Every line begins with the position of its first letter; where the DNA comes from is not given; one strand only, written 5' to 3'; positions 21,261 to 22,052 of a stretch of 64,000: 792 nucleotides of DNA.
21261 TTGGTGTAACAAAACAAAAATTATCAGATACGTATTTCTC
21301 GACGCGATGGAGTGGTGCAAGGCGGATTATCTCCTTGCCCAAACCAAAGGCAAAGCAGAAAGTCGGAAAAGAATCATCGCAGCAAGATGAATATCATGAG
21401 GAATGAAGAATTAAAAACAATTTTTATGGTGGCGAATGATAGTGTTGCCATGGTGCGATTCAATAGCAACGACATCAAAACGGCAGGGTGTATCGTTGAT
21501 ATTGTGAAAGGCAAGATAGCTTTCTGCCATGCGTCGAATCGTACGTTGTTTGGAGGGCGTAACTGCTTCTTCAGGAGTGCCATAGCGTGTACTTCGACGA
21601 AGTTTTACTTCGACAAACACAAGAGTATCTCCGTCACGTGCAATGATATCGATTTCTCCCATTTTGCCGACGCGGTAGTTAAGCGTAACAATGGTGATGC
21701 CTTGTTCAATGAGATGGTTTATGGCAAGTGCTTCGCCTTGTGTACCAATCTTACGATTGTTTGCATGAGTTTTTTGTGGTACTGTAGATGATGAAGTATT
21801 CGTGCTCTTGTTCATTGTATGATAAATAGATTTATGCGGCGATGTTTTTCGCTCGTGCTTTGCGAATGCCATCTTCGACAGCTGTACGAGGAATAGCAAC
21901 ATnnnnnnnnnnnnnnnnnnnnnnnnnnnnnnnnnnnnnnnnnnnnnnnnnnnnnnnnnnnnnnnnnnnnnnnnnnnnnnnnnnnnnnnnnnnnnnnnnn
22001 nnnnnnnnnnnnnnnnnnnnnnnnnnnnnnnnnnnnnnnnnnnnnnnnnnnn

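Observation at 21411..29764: Co-directional four-gene module: TPR-TM-GAF sensor -> GAF-nucleotidyl cyclase -> triplicated GT2-TPR giant -> YraN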

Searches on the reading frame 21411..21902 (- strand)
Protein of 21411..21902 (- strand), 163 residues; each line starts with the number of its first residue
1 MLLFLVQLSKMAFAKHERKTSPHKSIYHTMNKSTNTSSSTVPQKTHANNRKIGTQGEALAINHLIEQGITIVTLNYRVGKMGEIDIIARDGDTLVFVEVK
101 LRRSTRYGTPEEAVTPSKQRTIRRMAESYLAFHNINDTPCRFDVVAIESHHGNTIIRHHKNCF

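Call 4: search_protein_families(library=pfam, proteins=[window:21411-21902:-], max_evalue=0.01)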
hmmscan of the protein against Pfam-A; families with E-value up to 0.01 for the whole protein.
window:21411-21902:- (163 aa): 4 families
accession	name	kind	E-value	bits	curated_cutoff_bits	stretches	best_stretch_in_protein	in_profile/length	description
PF02021.23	UPF0102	-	5.1e-29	100.9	23.6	1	56-147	1-80/80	Uncharacterised protein family UPF0102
PF08378.17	NERD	-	0.00032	21.6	22.1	1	53-111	2-65/111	Nuclease-related domain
PF01939.22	NucS_C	-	0.0012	19.3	24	1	62-104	13-55/124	Endonuclease NucS C-terminal domain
PF13635.12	DUF4143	-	0.004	17.3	28.1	1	43-101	97-159/160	Domain of unknown function (DUF4143)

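Call 5: search_protein_families(library=ncbifam, proteins=[window:21411-21902:-], max_evalue=0.01)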
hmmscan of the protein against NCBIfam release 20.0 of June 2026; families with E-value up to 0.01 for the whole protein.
window:21411-21902:- (163 aa): 24 families
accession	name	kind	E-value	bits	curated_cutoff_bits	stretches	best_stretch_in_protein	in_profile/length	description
NF009154.0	PRK12497.3-3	equivalog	3.5e-36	123.9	109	1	45-160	5-120/123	YraN family protein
NF011268.0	PRK14675.1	equivalog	3.4e-33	114.3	180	1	45-163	5-123/127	hypothetical protein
NF009150.0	PRK12497.1-3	equivalog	3e-31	107.9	81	1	47-151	3-107/118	YraN family protein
NF011273.0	PRK14680.1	equivalog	9e-30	103.4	199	1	48-163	4-118/134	hypothetical protein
NF011274.0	PRK14681.1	equivalog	1.7e-28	99.5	207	1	31-163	21-158/158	hypothetical protein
TIGR00252.1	TIGR00252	hypoth_equivalog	1.3e-23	83.2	69.05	1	49-148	6-106/123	YraN family protein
NF011280.0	PRK14688.1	equivalog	2.1e-22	79.4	230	1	49-152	5-107/121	hypothetical protein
NF011271.0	PRK14678.1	equivalog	2.7e-22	79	172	1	48-158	4-111/120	hypothetical protein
NF009153.0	PRK12497.3-1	equivalog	6.8e-21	74.7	171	1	48-148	8-109/125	YraN family protein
NF009151.0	PRK12497.1-5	equivalog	1.8e-20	73.5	124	1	40-150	4-112/126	YraN family protein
NF011275.0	PRK14682.1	equivalog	1.2e-19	70.7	203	1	51-155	5-110/117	hypothetical protein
NF011277.0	PRK14684.1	equivalog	2.1e-19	69.7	199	1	49-157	5-113/120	hypothetical protein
NF011279.0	PRK14687.1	equivalog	4.7e-17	62.4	212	1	46-151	26-136/173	hypothetical protein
NF011267.0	PRK14674.1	equivalog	5e-17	62.3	232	1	50-148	5-103/133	hypothetical protein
NF009152.0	PRK12497.2-4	equivalog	3e-14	53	111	1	47-150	5-104/114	YraN family protein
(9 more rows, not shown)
